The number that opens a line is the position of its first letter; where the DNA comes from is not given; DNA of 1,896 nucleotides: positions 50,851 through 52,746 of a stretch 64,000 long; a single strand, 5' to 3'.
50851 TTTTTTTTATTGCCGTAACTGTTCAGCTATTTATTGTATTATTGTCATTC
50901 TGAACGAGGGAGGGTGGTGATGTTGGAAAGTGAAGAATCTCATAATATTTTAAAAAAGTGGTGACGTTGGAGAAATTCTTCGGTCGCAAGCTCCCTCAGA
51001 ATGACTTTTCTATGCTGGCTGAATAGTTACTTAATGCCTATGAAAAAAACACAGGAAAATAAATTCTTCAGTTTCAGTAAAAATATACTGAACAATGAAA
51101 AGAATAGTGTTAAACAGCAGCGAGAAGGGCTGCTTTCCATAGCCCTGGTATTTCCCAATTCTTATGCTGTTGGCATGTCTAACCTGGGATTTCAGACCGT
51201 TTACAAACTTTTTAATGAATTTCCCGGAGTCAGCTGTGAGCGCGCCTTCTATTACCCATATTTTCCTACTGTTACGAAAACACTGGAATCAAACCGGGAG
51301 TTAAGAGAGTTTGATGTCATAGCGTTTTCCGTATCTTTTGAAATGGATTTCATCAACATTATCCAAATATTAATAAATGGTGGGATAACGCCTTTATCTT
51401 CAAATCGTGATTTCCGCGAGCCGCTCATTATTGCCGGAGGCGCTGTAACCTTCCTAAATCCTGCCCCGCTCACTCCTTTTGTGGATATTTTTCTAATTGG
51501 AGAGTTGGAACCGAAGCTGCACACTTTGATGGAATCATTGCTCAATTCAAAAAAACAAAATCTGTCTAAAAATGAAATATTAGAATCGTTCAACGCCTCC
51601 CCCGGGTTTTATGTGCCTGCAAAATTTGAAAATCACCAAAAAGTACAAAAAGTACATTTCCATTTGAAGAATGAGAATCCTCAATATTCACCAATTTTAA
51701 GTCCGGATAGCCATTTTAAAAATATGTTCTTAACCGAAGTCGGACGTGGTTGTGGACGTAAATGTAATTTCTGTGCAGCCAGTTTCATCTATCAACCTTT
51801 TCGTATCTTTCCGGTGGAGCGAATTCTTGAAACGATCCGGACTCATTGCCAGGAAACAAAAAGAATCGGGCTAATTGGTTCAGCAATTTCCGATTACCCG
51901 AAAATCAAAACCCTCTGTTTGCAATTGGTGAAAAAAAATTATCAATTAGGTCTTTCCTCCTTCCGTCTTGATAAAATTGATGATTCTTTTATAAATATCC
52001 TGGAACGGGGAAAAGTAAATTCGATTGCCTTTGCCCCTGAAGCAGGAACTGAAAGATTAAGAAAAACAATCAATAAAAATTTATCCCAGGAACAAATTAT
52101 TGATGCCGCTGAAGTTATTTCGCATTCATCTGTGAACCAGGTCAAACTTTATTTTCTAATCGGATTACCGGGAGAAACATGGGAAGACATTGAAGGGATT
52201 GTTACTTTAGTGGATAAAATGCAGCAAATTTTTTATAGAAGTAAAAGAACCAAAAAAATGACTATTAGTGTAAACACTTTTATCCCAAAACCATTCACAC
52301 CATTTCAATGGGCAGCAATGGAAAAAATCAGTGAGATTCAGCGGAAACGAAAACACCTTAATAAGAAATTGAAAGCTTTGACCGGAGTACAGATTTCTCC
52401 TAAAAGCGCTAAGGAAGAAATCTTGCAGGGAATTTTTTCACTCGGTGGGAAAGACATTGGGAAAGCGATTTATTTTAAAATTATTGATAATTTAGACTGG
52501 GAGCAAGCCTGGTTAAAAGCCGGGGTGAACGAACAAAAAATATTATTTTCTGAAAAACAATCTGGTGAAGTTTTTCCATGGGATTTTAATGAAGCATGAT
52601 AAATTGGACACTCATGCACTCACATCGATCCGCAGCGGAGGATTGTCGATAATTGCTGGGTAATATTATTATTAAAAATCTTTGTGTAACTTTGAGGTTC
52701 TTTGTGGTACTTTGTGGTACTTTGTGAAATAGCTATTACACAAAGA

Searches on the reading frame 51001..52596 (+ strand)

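Call 82: search_protein_families(library=pfam, proteins=[window:51001-52596:+], max_evalue=0.00001)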
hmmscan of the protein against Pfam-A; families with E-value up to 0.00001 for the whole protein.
window:51001-52596:+ (532 aa): 2 families
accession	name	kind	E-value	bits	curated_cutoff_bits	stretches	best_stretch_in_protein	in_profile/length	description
PF19864.5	Radical_SAM_N2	-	1.7e-38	131.9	29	1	63-206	1-151/151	Radical SAM proteins, N-terminal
PF04055.27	Radical_SAM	-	3.5e-19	70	29.5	1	246-403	2-165/166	Radical SAM superfamily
